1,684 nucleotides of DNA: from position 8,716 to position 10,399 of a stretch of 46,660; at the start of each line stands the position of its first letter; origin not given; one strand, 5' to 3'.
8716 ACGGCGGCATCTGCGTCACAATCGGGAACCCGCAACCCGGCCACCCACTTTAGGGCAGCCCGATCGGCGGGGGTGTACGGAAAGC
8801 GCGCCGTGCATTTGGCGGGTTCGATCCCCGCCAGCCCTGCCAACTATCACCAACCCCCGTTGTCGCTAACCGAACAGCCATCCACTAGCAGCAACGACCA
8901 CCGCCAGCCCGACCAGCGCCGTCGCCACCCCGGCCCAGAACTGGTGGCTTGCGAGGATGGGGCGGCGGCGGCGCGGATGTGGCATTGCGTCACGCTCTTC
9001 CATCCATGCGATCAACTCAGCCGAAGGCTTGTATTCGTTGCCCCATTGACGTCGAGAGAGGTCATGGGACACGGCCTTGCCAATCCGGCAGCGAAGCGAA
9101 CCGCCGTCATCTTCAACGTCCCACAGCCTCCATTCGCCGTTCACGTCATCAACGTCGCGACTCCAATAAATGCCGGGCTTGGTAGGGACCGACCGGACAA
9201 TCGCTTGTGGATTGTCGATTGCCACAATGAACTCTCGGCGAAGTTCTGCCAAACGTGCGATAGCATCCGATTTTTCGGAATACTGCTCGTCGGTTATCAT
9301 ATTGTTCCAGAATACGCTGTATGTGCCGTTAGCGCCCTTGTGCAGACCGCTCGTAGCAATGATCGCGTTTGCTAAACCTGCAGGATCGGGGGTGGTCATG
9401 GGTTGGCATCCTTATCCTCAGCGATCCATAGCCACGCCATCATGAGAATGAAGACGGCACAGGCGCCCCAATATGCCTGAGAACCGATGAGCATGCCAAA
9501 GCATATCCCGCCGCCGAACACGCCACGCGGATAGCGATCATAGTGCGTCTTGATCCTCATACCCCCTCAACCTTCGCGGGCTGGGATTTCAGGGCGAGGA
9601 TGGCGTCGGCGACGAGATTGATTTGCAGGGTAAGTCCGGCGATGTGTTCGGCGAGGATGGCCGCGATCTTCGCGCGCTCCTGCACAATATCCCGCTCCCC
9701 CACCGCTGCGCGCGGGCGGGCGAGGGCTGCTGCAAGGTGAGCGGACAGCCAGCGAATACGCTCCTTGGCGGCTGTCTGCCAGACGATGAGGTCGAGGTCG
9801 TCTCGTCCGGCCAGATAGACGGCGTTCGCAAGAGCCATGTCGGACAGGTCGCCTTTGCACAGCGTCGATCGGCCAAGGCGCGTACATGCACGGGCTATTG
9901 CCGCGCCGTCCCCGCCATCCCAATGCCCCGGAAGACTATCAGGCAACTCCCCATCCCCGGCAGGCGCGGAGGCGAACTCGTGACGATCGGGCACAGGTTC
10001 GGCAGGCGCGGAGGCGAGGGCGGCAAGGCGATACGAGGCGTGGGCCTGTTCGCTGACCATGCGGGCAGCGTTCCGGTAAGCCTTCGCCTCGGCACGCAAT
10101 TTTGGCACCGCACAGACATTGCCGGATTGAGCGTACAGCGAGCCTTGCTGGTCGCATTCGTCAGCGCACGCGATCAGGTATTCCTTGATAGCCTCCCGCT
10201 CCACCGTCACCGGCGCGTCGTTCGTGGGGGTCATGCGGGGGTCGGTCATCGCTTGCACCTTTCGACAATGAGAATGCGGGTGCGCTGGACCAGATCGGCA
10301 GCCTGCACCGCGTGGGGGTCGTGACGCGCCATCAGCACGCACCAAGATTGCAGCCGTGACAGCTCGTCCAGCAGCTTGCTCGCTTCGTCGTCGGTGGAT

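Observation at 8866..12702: Self-contained, RHH-gated nine-gene operon of unknown function in the int-proximal cargo position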

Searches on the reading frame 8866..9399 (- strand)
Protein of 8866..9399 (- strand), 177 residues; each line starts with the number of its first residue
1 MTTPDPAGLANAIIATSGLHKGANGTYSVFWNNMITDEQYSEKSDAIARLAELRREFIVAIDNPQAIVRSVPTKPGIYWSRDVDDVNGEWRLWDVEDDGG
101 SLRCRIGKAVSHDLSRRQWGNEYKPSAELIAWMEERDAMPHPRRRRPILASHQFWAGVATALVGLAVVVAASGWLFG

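Call 6: search_protein_families(library=pfam, max_evalue=0.1, proteins=[window:8866-9399:-])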
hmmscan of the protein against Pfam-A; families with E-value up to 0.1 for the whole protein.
window:8866-9399:- (177 aa): 0 families

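Call 7: search_protein_families(library=phrogs, max_evalue=0.01, proteins=[window:8866-9399:-])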
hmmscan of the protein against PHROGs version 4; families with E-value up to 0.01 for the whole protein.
window:8866-9399:- (177 aa): 1 family
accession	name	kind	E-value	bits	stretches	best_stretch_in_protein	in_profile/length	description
phrog_10562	-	unknown function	0.0048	17.7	1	35-98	69-131/163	-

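Call 9: search_protein_families(library=padloc, max_evalue=0.01, proteins=[window:8866-9399:-])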
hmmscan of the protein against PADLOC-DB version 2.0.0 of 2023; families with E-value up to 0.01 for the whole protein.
window:8866-9399:- (177 aa): 0 families

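Call 34: find_related_loci(query=window:8866-9399:-, collection=viral_contigs, flank=8000)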
Query window:8866-9399:- (177 aa) in viral_contigs; peptide patterns used: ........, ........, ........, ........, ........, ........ (x = any residue, [..] = any of these).
5 stretches matched a pattern, but none encodes a relative of the query by tblastn (E <= 1e-3).

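Call 36: search_protein_families(library=ncbifam, max_evalue=0.1, proteins=[window:8866-9399:-])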
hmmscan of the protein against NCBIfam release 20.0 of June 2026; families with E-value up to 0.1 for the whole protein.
window:8866-9399:- (177 aa): 1 family
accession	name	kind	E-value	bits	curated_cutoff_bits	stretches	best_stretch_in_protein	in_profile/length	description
NF038083.1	CU044_5270_fam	subfamily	0.063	13.1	100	0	138-171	15-49/284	CU044_5270 family protein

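Call 46: find_encoding_contigs(protein=window:8866-9399:-, flank=10000, max_places=6)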
Protein window:8866-9399:- (177 aa): 1 contig read that carries it; 1 place shown.
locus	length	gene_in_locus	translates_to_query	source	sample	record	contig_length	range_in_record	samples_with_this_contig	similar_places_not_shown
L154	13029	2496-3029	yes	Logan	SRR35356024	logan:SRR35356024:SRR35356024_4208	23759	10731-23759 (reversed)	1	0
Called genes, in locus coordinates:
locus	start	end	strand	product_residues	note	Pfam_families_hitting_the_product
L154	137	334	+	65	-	-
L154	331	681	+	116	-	-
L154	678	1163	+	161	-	-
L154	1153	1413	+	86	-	-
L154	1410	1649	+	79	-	-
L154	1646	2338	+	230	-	-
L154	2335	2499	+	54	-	-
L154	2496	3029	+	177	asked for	-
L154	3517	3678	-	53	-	-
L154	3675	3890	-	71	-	-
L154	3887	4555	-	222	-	PF00182:Glyco_hydro_19 (faint)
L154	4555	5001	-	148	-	-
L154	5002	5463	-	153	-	-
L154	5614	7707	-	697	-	-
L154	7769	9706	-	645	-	-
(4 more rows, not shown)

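Call 72: search_protein_representatives(protein=window:8866-9399:-)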
Query: 177 residues. Proteins with E-value up to 0.001 (for the whole library): 1; up to 1e-10: 1; up to 1e-30: 1. The best 1 are listed.
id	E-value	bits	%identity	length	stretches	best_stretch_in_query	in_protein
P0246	8.8e-117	403.6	100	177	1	1-177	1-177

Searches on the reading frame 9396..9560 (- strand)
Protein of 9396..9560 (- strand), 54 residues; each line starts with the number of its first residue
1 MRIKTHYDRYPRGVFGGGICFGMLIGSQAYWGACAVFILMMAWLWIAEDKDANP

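Call 6: search_protein_families(library=pfam, max_evalue=0.1, proteins=[window:9396-9560:-])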
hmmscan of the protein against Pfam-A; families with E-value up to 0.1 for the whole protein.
window:9396-9560:- (54 aa): 0 families

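Call 7: search_protein_families(library=phrogs, max_evalue=0.01, proteins=[window:9396-9560:-])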
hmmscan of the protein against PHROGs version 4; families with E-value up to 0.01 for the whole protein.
window:9396-9560:- (54 aa): 1 family
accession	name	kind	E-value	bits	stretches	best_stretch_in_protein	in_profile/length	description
phrog_33477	-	unknown function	0.0045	18.2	1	14-47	36-69/82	-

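Call 9: search_protein_families(library=padloc, max_evalue=0.01, proteins=[window:9396-9560:-])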
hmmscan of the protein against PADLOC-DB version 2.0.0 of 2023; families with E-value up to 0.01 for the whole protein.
window:9396-9560:- (54 aa): 0 families

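Call 36: search_protein_families(library=ncbifam, max_evalue=0.1, proteins=[window:9396-9560:-])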
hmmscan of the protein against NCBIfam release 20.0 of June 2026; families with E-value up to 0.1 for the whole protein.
window:9396-9560:- (54 aa): 0 families

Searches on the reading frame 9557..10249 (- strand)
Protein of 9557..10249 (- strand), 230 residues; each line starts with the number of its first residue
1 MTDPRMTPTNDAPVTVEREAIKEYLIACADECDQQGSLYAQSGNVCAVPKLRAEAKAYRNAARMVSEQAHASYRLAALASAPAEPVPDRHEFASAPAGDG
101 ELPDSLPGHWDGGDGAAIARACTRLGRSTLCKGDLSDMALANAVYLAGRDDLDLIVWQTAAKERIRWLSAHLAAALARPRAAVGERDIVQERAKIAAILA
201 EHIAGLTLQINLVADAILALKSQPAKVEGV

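Call 6: search_protein_families(library=pfam, max_evalue=0.1, proteins=[window:9557-10249:-])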
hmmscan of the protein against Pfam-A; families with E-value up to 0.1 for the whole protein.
window:9557-10249:- (230 aa): 1 family
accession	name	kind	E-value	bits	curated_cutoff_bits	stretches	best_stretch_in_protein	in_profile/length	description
PF21217.3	PaaA2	-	0.023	15.2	27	1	166-183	8-25/33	Stability determinant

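Call 7: search_protein_families(library=phrogs, max_evalue=0.01, proteins=[window:9557-10249:-])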
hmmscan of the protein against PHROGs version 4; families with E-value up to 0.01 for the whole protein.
window:9557-10249:- (230 aa): 1 family
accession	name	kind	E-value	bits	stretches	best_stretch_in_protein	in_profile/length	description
phrog_36034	-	unknown function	8.6e-08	33.3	1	121-188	22-103/194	-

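Call 9: search_protein_families(library=padloc, max_evalue=0.01, proteins=[window:9557-10249:-])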
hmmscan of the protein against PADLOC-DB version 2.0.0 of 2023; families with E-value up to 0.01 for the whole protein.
window:9557-10249:- (230 aa): 0 families

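Call 33: find_related_loci(query=window:9557-10249:-, collection=viral_contigs, flank=8000)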
Query window:9557-10249:- (230 aa) in viral_contigs; peptide patterns used: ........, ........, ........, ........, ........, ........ (x = any residue, [..] = any of these).
10 stretches matched a pattern; 3 encode a relative of the query (tblastn E <= 1e-3); 3 distinct loci.
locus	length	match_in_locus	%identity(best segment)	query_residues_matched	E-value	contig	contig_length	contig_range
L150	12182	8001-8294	46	72-172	4e-17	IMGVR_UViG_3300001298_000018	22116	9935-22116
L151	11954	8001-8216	54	102-175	4e-17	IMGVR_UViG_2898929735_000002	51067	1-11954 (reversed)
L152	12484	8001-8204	56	114-181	4e-17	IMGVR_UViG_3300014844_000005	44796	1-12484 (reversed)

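Call 36: search_protein_families(library=ncbifam, max_evalue=0.1, proteins=[window:9557-10249:-])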
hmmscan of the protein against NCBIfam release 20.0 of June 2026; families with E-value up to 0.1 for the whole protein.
window:9557-10249:- (230 aa): 0 families

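Call 64: find_homologous_proteins(query=window:9557-10249:-, max_evalue=0.001)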
Query window:9557-10249:- (230 aa): 64 proteins with E <= 0.001 among 8000 candidates.
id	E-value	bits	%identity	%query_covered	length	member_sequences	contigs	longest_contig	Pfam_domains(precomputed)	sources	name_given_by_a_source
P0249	7.7e-140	482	100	98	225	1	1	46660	-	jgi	jgi:hypothetical protein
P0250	2.2e-51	193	52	77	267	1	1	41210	-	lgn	-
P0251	2.9e-28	117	55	48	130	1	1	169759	-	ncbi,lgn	ncbi:hypothetical protein BH10PSE14_BH10PSE14_06180 [soil metagenome]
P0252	1.3e-24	105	68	32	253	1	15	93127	-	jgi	jgi:hypothetical protein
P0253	1.3e-24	105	64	33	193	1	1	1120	-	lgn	-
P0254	1.0e-22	99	65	33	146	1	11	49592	-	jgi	jgi:hypothetical protein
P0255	3.6e-22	97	58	42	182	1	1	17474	-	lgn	-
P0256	8.4e-22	96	63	37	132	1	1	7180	-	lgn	-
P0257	1.6e-21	95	64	36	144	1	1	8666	-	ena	-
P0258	2.0e-21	95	62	33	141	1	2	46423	-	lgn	-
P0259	2.4e-21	94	51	47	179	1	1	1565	-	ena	-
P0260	1.2e-20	92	69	28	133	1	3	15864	-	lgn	-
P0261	2.5e-20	91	66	32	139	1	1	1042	-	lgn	-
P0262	7.5e-20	90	58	38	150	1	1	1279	-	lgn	-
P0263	7.9e-20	89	64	32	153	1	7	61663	-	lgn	-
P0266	6.3e-19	87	60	38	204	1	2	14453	PF14354.14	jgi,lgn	jgi:Lar family restriction alleviation protein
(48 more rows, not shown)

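Call 65: find_encoding_contigs(protein=P0250, flank=8000, max_places=2)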
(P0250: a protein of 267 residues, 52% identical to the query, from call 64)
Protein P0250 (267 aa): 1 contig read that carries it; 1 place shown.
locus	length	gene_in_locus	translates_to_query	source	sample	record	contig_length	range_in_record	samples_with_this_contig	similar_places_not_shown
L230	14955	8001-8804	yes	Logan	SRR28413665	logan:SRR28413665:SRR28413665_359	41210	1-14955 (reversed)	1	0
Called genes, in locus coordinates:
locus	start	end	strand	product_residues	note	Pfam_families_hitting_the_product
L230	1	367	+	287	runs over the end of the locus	PF09588:YqaJ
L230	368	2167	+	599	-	PF00270:DEAD, PF04851:ResIII, PF13245:AAA_19 (weak), PF00271:Helicase_C (weak)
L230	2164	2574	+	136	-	-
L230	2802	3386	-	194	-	-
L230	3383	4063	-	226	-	-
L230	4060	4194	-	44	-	-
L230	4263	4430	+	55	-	-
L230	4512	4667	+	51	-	-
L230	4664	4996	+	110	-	-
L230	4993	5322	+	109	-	-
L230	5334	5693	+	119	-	-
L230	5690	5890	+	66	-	-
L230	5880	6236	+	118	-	-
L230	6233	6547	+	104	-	-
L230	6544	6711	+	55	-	-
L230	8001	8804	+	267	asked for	-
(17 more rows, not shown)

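Call 66: find_encoding_contigs(protein=P0266, flank=6000, max_places=2)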
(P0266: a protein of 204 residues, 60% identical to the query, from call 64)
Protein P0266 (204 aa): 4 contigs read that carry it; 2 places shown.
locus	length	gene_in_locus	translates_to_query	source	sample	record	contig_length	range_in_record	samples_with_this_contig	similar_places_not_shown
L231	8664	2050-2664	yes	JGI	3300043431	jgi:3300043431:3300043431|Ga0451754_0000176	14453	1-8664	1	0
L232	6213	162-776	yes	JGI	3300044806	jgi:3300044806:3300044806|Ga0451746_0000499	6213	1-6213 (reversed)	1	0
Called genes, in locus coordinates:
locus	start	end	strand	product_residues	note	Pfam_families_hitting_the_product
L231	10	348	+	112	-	-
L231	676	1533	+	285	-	PF07120:DUF1376 (faint)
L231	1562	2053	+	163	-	-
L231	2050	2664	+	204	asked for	PF14354:Lar_restr_allev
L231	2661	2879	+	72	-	-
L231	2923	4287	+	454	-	-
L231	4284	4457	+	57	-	-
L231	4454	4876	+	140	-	-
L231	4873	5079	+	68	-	-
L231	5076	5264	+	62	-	-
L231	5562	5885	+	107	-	-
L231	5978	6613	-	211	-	-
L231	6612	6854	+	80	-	-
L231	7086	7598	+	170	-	-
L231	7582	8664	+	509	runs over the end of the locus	PF17289:Terminase_6C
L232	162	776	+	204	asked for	PF14354:Lar_restr_allev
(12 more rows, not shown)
